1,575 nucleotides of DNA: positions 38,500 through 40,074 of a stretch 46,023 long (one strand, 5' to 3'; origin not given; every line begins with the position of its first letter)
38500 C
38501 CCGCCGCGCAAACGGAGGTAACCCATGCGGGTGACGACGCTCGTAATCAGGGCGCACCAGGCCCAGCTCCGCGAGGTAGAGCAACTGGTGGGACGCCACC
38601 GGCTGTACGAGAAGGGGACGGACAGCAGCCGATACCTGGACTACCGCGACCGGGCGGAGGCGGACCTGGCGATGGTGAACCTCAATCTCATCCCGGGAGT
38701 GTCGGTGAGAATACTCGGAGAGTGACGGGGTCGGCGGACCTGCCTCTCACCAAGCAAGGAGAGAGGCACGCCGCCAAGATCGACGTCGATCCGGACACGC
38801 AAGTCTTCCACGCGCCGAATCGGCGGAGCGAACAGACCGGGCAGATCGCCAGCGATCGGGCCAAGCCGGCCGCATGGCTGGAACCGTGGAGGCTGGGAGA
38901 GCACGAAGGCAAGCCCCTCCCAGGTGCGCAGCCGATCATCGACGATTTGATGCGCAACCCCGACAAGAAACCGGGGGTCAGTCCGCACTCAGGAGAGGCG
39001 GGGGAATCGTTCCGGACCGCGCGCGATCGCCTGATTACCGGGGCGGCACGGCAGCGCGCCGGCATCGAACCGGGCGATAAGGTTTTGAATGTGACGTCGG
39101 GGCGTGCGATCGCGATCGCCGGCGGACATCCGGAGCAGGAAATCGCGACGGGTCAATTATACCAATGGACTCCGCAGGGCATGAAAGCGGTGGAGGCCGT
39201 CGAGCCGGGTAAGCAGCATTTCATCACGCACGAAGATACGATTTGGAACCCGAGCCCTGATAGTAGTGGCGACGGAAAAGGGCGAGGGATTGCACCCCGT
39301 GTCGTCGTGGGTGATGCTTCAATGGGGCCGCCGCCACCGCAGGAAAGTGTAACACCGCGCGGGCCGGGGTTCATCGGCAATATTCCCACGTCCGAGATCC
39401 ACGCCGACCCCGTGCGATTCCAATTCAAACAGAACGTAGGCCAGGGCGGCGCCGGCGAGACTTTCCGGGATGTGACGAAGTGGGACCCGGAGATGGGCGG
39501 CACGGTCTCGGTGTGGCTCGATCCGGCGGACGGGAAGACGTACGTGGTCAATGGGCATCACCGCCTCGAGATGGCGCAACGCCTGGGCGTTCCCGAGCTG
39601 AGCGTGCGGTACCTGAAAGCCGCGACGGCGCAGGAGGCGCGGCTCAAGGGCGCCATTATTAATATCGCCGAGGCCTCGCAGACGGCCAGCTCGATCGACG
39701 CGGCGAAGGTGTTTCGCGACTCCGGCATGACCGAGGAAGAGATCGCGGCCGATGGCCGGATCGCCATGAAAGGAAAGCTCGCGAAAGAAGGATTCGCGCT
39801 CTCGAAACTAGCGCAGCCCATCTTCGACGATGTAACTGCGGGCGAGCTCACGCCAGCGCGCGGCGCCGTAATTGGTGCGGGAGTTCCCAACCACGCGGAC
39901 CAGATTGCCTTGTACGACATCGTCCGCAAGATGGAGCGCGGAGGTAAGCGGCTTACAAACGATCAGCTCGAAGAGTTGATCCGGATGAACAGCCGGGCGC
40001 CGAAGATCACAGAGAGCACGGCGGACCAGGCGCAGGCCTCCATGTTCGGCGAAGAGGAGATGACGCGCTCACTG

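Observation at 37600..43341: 1,913-aa polyvalent-type protein: ParB/Srx domain plus a histidine-phosphatase-like domain with both catalytic His replaced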

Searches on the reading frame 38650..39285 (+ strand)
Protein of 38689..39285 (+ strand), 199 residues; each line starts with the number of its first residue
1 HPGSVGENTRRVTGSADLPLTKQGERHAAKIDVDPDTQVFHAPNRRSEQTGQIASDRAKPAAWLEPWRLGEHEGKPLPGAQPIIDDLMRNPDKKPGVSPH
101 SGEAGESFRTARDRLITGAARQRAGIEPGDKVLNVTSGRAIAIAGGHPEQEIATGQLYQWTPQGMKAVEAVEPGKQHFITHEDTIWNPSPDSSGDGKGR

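Call 3: search_protein_families(library=pfam, proteins=[window:38650-39200:+], max_evalue=1)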
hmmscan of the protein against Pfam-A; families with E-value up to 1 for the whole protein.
window:38650-39200:+ (183 aa): 1 family
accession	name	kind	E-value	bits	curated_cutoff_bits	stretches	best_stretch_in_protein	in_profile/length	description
PF00300.27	His_Phos_1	-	2.5e-08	34.3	21.7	1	20-157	12-154/194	Histidine phosphatase superfamily (branch 1)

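Call 21: search_protein_representatives(protein=window:38689-39285:+)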
Query: 199 residues. Proteins with E-value up to 0.001 (for the whole library): 109; up to 1e-10: 51; up to 1e-30: 7. The best 109 are listed.
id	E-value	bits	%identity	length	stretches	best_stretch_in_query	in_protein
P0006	1.6e-66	240.6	71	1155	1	34-190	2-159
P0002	4.2e-61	222.9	66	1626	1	36-189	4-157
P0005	1.9e-40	155.5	51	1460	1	3-196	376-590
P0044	9.3e-40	153.2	51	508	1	8-188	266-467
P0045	4.5e-36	141.2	49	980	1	5-194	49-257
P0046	2.9e-34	135.3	48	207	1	10-189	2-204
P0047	5.8e-31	124.5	49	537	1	3-144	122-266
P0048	8.9e-26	107.5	48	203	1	12-144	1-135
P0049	1.4e-24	103.6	42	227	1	7-145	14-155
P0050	3.4e-22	95.8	41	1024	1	3-144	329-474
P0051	3.5e-21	92.5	44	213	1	8-143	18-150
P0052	4.3e-21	92.2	38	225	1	6-143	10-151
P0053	2.3e-19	86.6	40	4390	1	8-189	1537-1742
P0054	3.3e-19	86.1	48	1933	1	64-189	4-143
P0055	8.8e-19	84.7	40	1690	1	9-144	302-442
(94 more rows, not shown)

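Call 28: search_protein_families(library=pfam, proteins=[window:38689-39285:+], max_evalue=1)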
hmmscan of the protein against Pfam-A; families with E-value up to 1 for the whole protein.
seq(199 aa): 1 family
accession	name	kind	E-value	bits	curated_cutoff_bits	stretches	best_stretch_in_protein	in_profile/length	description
PF00300.27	His_Phos_1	-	2.8e-08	34.1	21.7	1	7-144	12-154/194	Histidine phosphatase superfamily (branch 1)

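Call 41: predict_structure(alignment_id=A4)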
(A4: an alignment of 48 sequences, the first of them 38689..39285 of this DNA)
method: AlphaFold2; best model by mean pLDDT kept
length: 199 residues; sequences in the alignment: 48
mean_pLDDT: 93.0   pTM: 0.89
mean pLDDT of the five models: 93.0, 92.8, 92.7, 92.4, 92.0
residues with pLDDT >= 90: 173; 70-90: 12; 50-70: 5; < 50: 9
segments of 3 or more residues with pLDDT < 50: 1-3, 194-199
pLDDT, mean of each block of 10 residues (from residue 1): 65 97 96 97 98 98 98 97 97 98 98 98 98 98 92 93 95 98 93 50
secondary structure, 60 per line:
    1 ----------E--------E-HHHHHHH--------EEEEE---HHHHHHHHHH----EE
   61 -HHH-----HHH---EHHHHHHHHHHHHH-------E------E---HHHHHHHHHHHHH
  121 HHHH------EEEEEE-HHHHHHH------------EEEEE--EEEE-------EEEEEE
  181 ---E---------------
elements in order: H22-28 E37-41 H45-54 H77-89 H108-124 E131-136 H138-144 E157-161 E164-167 E175-180

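Call 47: fold_search(model_id=the predicted structure, library=pdb)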
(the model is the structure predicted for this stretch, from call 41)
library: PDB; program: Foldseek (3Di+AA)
matches with E <= 10: 960; with E <= 0.001: 135
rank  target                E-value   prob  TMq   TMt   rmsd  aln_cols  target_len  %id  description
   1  2p2y                  1.7e-06  1.00  0.57  0.66   4.9       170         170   20  Crystal structure of TTHB049 from Thermus thermophilus HB8 (released 2007-09-11)
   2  2p9y_A                2.4e-06  1.00  0.58  0.66   4.9       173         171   20  Crystal structure of TTHB049 from Thermus thermophilus HB8 (released 2007-10-02)
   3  2p6m_A                2.9e-06  1.00  0.57  0.66   4.7       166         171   21  Crystal structure of TTHB049 from Thermus thermophilus HB8 (released 2007-09-25)
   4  2p77_A                4.5e-06  1.00  0.57  0.66   4.7       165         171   21  Crystal structure of TTHB049 from Thermus thermophilus HB8 (released 2007-09-25)
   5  2p79_B                4.8e-06  1.00  0.59  0.67   4.1       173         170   21  Crystal structure of TTHB049 from Thermus thermophilus HB8 (released 2007-09-25)
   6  2p9z_B                5.4e-06  1.00  0.58  0.66   4.1       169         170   21  Crystal structure of TTHB049 from Thermus thermophilus HB8 (released 2007-10-02)
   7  2p79_A                5.4e-06  1.00  0.58  0.67   4.8       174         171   21  Crystal structure of TTHB049 from Thermus thermophilus HB8 (released 2007-09-25)
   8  2owe                  7.0e-06  1.00  0.58  0.66   4.2       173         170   21  Crystal structure of TTHB049 from Thermus thermophilus HB8 (released 2007-08-21)
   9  2pa0_A                7.5e-06  1.00  0.58  0.67   3.9       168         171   21  Crystal structure of TTHB049 from Thermus thermophilus HB8 (released 2007-10-02)
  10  1v7q                  7.5e-06  1.00  0.57  0.66   4.8       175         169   20  Crystal structure of phosphoglycerate mutase from Thermus thermophilus HB8 (released 2005-02-15)
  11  2owd_A                8.0e-06  1.00  0.58  0.67   4.0       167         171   21  Crystal structure of TTHB049 from Thermus thermophilus HB8 (released 2007-08-21)
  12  2p77_B                8.0e-06  1.00  0.59  0.67   4.1       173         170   21  Crystal structure of TTHB049 from Thermus thermophilus HB8 (released 2007-09-25)
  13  6nru_L                9.7e-06  1.00  0.55  0.55   5.3       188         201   16  Crystal Structure of the Alpha-ribazole Phosphatase from Shigella flexneri (released 2019-03-06)
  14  2p75_A                1.1e-05  1.00  0.58  0.66   4.9       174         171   21  Crystal structure of TTHB049 from Thermus thermophilus HB8 (released 2007-09-25)
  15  2p6o_A                1.1e-05  1.00  0.57  0.66   4.4       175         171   21  Crystal structure of TTHB049 from Thermus thermophilus HB8 (released 2007-09-25)
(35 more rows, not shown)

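Call 56: find_homologous_proteins(query=A4, max_evalue=0.00001)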
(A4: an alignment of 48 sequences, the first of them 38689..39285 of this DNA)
Query A4 (48 sequences) (199 aa, profile of the alignment): 18 proteins with E <= 0.00001 among 8000 candidates.
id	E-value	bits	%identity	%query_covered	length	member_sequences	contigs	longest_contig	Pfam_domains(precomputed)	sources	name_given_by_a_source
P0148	2.9e-69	251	28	66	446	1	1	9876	PF00300.28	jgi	jgi:broad specificity phosphatase PhoE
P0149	6.4e-64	234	29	66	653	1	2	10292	PF00300.28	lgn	-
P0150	6.9e-63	231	29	88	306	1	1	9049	PF00300.28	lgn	-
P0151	1.7e-60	223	29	71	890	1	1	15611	PF00300.28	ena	-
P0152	6.5e-57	211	31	68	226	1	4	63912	PF00300.28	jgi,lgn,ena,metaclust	metaclust:\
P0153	6.9e-27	112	41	27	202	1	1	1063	PF00300.28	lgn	-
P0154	1.7e-15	75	-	-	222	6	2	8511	PF00300.28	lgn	-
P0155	2.7e-15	74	25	69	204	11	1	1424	PF00300.28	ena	-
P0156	8.1e-15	73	-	-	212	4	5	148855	PF00300.28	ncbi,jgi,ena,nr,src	ncbi:MAG TPA: histidine phosphatase family protein [Polyangia bacterium]|nr:histidine phosphatase fa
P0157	3.0e-13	68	38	20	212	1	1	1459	PF00300.28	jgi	jgi:alpha-ribazole phosphatase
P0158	8.7e-12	63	-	-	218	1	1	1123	PF00300.28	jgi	-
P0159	5.6e-10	57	50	9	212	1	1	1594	PF00300.28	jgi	-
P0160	1.1e-9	56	27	79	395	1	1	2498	PF13456.13,PF00075.31,PF00300.28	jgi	-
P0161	1.2e-7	49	-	-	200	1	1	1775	PF00300.28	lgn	-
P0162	4.3e-7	48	32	27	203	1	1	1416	PF00300.28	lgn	-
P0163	4.4e-7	48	32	27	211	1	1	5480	PF00300.28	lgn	-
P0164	1.6e-6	46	27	22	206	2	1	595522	PF00300.28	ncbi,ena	-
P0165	3.1e-6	45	-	-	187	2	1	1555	PF00300.28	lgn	-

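Call 57: find_encoding_contigs(protein=P0152, flank=10000, max_places=2)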
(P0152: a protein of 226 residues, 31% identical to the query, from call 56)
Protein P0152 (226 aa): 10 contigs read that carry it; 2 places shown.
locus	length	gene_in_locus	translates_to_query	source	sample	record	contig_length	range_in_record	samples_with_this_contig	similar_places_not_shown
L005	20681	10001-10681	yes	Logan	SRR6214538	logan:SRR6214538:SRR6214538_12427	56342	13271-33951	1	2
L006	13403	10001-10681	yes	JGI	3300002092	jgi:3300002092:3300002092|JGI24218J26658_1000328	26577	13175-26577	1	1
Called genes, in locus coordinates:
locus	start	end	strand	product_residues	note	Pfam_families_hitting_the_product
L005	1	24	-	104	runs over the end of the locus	-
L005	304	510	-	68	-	-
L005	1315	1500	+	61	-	-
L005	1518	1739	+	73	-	-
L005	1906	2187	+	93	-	-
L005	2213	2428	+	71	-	-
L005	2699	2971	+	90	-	-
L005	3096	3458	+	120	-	-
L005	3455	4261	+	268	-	PF00294:PfkB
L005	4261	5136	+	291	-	-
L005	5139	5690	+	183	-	PF05711:TylF, PF13578:Methyltransf_24 (weak)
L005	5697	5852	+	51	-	-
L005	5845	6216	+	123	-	-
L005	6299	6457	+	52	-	-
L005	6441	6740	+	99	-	-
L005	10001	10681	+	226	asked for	PF00300:His_Phos_1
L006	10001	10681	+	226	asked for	PF00300:His_Phos_1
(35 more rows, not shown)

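Call 81: search_solved_structures(query=A4, max_evalue=0.00001, show_alignments=2)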
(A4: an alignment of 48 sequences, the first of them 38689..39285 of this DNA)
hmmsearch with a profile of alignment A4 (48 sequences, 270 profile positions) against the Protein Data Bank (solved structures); distinct sequences matched with E-value up to 0.00001: 73 (the best 60 are shown).
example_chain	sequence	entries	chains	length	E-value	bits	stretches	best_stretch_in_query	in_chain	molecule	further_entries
1ebb_A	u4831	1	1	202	3e-24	89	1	22-168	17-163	PHOSPHATASE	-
1h2e_A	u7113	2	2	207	3e-24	89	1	22-168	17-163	PHOSPHATASE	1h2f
5zkk_A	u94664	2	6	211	3e-16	62.8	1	24-102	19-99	Phosphoglycerate mutase family protein, putative | Phosphoglycerate mutase family protein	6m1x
5zr2_A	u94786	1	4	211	1.6e-14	57.1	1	23-102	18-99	Phosphoglycerate mutase family protein, putative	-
2p9z_A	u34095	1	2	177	2.2e-13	53.4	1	24-142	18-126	Alpha-ribazole-5'-phosphate phosphatase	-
2p9y_A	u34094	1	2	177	2.4e-13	53.2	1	24-143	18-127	Alpha-ribazole-5'-phosphate phosphatase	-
2p77_A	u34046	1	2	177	2.5e-13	53.2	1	24-142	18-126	Alpha-ribazole-5'-phosphate phosphatase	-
2owd_A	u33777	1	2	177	3.3e-13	52.8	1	24-142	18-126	Alpha-ribazole-5'-phosphate phosphatase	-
2enu_A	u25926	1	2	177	3.3e-13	52.8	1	24-160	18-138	Alpha-ribazole-5'-phosphate phosphatase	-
2p79_A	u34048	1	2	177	3.5e-13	52.7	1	24-143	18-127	Alpha-ribazole-5'-phosphate phosphatase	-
2p75_A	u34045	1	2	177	3.7e-13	52.6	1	24-142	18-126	Alpha-ribazole-5'-phosphate phosphatase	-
2ekz_A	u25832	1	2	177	3.8e-13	52.6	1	24-142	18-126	Alpha-ribazole-5'-phosphate phosphatase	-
2owe_A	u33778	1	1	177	4.4e-13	52.4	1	24-142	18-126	Alpha-ribazole-5'-phosphate phosphatase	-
2eoa_A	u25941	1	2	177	4.7e-13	52.3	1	24-143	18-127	Alpha-ribazole-5'-phosphate phosphatase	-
2p2z_A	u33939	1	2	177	5.6e-13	52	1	24-143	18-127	Alpha-ribazole-5'-phosphate phosphatase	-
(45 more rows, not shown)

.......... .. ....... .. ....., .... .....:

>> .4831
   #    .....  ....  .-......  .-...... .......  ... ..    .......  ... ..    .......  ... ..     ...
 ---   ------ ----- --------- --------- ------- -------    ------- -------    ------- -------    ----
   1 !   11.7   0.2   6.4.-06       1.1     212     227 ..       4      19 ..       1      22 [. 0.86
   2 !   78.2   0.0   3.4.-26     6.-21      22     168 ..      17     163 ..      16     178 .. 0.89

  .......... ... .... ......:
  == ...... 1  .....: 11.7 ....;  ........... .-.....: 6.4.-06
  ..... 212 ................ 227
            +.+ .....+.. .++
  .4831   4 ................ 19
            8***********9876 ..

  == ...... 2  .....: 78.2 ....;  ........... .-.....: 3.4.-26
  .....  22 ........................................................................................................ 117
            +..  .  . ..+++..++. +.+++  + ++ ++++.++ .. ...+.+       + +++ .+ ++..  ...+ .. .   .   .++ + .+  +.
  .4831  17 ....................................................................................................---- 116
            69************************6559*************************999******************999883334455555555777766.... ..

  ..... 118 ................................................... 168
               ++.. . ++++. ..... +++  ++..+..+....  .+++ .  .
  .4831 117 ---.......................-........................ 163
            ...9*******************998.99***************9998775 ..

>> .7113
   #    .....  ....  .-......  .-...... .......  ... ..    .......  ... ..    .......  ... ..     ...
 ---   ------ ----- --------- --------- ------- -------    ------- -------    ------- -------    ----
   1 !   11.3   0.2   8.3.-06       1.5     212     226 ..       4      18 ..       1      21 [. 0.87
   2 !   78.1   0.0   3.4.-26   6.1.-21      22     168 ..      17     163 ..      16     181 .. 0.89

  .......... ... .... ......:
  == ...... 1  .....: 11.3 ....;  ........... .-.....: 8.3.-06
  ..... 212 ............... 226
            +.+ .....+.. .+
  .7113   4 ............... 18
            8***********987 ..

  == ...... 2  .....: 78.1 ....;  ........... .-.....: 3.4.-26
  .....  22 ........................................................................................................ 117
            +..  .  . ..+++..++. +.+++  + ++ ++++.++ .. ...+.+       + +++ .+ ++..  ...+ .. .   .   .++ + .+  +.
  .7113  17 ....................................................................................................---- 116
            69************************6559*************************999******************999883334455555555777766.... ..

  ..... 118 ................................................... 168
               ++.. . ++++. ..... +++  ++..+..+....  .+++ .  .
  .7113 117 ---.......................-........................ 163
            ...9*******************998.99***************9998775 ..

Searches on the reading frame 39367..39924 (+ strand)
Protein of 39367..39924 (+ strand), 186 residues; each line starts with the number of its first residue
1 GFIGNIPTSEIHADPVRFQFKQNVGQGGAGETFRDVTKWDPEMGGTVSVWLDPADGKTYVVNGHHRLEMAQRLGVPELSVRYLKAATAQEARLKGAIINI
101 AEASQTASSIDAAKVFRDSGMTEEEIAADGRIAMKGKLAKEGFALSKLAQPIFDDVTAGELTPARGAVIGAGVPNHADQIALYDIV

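Call 26: search_solved_structures(query=A3, max_evalue=10, show_alignments=3)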
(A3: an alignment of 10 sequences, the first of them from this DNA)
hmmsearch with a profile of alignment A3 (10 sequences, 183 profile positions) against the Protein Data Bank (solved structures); distinct sequences matched with E-value up to 10: 6.
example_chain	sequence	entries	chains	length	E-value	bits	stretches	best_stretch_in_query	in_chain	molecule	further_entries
6t1f_A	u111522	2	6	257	0.00035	23.6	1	53-178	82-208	Chromosome-partitioning protein ParB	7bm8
7ng0_A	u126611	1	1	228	0.026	17.5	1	48-180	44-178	Nucleoid occlusion protein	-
7nfu_A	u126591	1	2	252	0.034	17.1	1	48-180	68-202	Nucleoid occlusion protein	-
1vz0_A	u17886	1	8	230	0.1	15.5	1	60-168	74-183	Chromosome-partitioning protein Spo0J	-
2cwb_A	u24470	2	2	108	0.34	13.8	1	64-116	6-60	Immunoglobulin G-binding protein G,Ubiquitin-like protein 7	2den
6s6h_A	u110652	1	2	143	0.57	13.1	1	122-178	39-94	Chromosome-partitioning protein ParB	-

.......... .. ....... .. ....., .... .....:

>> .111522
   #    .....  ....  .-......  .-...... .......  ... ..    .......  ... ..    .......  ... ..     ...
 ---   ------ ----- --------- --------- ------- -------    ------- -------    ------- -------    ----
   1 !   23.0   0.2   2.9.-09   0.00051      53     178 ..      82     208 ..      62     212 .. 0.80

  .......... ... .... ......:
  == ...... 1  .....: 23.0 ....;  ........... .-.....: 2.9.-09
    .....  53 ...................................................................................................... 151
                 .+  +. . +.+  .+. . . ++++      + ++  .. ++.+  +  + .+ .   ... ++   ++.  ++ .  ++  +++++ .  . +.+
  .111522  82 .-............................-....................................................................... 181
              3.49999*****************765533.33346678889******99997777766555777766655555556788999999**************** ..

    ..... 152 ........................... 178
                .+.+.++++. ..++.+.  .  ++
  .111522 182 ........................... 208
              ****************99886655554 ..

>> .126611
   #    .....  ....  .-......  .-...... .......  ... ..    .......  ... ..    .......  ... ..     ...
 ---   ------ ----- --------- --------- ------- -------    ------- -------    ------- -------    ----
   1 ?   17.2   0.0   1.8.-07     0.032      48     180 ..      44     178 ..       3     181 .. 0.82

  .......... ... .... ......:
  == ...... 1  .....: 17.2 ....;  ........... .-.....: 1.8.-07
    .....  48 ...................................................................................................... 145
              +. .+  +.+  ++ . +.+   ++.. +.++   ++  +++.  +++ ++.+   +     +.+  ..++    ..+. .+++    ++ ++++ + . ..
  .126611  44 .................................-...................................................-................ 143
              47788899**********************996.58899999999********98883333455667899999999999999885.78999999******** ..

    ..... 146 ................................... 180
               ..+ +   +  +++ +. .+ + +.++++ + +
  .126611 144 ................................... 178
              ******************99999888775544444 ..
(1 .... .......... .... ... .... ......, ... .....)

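Call 27: search_protein_families(library=pfam, alignment_id=A3, max_evalue=1)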
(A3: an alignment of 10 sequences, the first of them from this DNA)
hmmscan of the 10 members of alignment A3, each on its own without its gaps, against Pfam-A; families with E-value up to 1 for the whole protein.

A. member 1, seq(186 aa): 0 families

B. families by the number of members that match (of 10 scanned): 6 families
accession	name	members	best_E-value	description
PF00465.25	Fe-ADH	2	0.048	Iron-containing alcohol dehydrogenase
PF17762.8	HTH_ParB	1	0.011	ParB HTH domain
PF04218.19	CENP-B_N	1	0.056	CENP-B N-terminal DNA-binding domain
PF00582.32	Usp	1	0.076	Universal stress protein family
PF01026.27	TatD_DNase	1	0.13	TatD related DNase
PF11794.13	HpaB_N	1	0.17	4-hydroxyphenylacetate 3-hydroxylase N terminal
